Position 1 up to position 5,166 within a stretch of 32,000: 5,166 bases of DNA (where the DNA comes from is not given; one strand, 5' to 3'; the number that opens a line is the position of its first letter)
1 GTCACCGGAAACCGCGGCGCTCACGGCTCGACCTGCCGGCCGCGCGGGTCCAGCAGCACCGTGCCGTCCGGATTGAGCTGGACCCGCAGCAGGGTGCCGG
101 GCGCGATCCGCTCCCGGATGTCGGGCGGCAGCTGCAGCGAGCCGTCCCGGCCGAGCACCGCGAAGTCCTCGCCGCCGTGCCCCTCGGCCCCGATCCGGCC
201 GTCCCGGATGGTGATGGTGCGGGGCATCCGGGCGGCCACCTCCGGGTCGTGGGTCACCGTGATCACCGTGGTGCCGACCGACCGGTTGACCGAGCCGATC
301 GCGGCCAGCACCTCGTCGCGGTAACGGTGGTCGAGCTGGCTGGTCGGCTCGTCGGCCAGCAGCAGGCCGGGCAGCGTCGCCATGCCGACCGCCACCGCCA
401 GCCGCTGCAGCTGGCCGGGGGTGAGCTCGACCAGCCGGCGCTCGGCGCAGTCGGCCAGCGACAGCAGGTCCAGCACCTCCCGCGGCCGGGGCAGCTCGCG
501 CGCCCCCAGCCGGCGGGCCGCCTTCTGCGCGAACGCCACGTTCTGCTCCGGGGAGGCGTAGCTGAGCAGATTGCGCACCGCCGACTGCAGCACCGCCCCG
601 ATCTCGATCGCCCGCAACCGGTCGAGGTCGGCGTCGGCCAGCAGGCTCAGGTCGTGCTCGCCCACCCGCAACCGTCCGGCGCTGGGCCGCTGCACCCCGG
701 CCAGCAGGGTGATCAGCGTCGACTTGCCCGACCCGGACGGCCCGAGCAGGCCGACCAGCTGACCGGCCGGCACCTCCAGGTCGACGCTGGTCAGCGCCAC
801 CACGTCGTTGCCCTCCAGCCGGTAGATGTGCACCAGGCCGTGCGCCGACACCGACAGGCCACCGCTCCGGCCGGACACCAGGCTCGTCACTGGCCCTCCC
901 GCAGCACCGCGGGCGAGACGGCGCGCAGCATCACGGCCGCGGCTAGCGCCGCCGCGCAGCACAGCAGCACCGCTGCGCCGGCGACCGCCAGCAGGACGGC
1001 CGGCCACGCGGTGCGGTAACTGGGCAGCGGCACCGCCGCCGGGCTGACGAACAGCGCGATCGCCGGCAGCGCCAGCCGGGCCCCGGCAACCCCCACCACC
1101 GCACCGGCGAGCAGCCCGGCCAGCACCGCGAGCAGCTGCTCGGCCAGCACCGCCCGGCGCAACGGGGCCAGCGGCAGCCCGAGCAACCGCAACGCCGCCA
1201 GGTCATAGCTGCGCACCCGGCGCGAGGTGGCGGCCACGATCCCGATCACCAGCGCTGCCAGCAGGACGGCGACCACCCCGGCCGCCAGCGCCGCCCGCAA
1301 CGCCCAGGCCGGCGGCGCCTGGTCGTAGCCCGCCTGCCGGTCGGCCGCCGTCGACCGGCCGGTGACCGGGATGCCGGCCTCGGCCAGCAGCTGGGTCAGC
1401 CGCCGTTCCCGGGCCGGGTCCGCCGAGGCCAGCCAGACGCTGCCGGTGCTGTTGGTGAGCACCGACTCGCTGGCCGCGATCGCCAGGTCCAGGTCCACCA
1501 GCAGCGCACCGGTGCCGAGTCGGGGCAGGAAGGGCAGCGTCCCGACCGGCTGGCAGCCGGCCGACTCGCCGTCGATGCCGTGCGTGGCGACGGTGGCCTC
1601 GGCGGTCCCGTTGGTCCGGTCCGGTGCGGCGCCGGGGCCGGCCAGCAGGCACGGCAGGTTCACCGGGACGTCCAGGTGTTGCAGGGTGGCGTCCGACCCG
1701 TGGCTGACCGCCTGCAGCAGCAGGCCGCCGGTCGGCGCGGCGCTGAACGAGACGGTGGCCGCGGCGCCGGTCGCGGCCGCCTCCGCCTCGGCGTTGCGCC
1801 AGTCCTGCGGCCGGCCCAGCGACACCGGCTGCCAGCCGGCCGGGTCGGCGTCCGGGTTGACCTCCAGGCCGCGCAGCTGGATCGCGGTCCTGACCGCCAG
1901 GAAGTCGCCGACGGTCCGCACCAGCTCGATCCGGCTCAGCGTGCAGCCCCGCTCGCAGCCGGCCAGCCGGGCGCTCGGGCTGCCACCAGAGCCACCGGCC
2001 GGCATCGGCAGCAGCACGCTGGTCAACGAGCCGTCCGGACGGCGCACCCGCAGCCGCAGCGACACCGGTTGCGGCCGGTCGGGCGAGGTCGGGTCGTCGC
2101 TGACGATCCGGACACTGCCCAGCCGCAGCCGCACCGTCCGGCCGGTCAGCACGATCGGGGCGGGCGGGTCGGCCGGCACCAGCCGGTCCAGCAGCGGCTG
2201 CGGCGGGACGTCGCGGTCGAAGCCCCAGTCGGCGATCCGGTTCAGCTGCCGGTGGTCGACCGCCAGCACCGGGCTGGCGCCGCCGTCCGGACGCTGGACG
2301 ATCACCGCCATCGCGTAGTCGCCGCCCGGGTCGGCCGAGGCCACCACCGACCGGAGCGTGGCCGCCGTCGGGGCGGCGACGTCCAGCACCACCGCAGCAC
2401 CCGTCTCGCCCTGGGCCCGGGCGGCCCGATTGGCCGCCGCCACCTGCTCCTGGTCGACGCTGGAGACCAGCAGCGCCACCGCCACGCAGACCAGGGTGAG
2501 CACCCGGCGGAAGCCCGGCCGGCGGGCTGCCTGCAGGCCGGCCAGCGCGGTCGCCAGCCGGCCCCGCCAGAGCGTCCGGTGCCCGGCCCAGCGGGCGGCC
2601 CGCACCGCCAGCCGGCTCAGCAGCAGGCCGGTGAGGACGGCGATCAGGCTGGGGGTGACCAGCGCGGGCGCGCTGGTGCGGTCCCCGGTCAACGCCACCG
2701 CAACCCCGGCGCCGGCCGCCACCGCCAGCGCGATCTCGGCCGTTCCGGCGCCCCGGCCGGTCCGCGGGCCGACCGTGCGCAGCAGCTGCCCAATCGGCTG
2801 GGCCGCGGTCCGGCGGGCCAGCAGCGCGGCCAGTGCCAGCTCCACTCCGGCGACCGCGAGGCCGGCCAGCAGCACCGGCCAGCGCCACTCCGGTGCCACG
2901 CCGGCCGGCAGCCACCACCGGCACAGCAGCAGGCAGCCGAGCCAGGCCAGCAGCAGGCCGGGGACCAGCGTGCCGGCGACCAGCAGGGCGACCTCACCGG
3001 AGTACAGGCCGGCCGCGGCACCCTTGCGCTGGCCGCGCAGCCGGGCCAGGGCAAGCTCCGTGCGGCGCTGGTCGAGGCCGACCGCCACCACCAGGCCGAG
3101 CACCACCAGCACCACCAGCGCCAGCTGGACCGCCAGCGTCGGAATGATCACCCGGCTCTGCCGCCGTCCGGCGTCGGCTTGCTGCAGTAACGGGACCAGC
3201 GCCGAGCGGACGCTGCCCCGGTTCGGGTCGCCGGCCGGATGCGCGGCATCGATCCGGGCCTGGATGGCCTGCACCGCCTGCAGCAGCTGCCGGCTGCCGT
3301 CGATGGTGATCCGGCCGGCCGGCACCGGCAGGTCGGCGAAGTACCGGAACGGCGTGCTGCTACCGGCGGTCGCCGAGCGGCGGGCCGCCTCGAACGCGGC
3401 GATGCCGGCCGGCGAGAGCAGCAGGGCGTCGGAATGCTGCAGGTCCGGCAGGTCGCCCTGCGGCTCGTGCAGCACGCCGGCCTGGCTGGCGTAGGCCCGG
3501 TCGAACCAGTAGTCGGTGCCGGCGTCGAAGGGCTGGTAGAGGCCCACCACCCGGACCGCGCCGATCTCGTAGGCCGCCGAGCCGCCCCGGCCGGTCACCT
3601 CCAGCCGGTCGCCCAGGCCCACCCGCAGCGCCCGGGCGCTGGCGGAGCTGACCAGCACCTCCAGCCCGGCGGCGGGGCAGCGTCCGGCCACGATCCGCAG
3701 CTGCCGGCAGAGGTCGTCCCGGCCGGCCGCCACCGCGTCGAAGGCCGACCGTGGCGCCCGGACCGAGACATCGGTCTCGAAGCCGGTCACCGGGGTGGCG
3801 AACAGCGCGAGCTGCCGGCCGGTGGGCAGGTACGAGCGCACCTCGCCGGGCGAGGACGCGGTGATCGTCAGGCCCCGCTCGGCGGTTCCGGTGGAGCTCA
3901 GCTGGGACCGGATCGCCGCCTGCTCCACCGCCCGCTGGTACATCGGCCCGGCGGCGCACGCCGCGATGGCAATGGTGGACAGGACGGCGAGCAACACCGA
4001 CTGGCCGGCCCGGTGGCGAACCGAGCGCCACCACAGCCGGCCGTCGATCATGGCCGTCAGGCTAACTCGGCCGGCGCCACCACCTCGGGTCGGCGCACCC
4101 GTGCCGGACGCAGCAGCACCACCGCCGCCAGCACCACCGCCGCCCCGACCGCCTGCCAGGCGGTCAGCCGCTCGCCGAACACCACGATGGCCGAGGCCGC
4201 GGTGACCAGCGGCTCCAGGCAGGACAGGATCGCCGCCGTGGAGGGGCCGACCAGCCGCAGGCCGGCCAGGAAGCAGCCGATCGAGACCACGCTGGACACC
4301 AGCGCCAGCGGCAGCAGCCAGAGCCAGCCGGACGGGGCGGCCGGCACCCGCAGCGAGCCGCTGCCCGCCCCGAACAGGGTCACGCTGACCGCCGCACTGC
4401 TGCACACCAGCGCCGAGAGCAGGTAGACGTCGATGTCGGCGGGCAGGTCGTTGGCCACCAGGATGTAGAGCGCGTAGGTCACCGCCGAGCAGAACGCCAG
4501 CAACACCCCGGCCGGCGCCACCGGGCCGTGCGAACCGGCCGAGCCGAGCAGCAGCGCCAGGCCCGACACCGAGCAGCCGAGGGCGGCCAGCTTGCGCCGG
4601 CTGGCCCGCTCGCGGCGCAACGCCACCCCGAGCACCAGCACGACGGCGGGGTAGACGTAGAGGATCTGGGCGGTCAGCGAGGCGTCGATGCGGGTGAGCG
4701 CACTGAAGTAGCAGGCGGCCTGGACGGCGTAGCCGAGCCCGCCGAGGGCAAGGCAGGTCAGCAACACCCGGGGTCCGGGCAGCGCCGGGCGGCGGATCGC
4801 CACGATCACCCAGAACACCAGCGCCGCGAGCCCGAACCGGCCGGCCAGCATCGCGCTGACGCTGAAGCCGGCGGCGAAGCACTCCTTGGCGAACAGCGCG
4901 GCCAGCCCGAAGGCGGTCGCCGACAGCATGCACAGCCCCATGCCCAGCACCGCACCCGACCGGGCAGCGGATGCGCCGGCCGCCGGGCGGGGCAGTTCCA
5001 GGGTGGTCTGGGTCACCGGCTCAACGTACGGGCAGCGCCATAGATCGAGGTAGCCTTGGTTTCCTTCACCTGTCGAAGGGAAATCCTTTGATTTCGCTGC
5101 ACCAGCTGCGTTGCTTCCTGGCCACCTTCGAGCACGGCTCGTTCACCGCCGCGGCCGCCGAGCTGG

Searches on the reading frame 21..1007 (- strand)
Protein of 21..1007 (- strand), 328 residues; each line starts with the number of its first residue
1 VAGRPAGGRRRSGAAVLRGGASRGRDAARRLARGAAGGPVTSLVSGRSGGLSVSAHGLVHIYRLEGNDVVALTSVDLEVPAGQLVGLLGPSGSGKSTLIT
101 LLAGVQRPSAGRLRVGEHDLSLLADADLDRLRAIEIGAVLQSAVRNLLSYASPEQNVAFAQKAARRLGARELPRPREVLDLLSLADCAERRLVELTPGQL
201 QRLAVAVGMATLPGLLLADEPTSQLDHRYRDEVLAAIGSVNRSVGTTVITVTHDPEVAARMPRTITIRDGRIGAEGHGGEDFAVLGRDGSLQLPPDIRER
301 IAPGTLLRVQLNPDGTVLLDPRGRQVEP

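Call 12: search_protein_families(library=pfam, proteins=[window:21-1007:-], max_evalue=0.001)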
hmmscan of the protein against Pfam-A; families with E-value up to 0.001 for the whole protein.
window:21-1007:- (328 aa): 2 families
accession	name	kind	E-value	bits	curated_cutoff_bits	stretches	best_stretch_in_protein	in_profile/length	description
PF00005.33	ABC_tran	-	3.1e-22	80.1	25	1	72-223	1-137/137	ABC transporter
PF13304.12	AAA_21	-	6.1e-07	30.2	27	0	191-257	234-302/304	AAA domain, putative AbiEii toxin, Type IV TA system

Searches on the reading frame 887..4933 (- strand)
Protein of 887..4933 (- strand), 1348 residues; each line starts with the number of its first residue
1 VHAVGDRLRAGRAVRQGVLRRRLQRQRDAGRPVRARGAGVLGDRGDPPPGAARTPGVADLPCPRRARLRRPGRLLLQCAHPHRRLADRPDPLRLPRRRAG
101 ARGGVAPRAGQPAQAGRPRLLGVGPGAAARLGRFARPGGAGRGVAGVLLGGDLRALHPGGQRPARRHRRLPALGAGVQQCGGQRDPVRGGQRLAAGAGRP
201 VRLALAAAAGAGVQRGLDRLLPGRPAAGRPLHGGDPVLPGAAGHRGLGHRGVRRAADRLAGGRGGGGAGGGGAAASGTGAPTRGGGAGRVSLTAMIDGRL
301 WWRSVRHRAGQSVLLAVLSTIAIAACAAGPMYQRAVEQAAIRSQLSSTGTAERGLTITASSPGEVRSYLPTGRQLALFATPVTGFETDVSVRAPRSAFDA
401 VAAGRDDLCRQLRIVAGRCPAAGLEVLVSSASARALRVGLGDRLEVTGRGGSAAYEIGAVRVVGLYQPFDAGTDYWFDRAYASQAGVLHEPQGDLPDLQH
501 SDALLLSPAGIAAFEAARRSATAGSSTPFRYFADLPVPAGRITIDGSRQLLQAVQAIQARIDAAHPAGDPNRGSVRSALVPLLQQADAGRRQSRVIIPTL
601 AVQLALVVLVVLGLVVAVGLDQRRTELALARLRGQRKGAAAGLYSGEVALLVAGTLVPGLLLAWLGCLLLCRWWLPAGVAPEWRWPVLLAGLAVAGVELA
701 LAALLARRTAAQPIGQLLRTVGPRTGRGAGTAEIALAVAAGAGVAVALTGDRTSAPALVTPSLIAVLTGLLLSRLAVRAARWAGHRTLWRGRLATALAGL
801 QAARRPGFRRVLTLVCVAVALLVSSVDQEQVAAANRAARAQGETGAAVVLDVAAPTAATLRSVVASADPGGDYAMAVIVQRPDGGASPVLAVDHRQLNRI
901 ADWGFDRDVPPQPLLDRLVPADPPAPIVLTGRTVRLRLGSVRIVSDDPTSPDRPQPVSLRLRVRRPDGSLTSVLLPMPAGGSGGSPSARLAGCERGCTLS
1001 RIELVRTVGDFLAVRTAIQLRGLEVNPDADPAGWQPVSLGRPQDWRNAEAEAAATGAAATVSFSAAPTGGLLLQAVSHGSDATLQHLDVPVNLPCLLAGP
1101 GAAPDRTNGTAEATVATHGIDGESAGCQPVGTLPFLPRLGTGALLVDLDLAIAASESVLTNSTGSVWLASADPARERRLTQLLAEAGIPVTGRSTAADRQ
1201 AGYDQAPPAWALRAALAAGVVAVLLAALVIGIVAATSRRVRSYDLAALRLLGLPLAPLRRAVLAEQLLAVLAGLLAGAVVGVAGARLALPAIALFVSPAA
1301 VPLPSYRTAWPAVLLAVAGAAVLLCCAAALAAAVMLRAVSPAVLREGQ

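Call 12: search_protein_families(library=pfam, proteins=[window:887-4933:-], max_evalue=0.001)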
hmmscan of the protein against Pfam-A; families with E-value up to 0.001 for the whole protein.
window:887-4933:- (1348 aa): 1 family
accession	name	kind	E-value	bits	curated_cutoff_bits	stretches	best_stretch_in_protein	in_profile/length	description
PF02687.27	FtsX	-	4.2e-12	46.6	25.5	2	1218-1340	3-119/120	FtsX-like permease C-terminal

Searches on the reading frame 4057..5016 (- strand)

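Call 12: search_protein_families(library=pfam, proteins=[window:4057-5016:-], max_evalue=0.001)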
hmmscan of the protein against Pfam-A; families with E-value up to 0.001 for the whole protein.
window:4057-5016:- (319 aa): 1 family
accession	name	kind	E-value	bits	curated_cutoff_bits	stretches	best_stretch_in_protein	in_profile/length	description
PF00892.27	EamA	-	9.1e-35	120.3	28.2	2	169-302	2-133/135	EamA-like transporter family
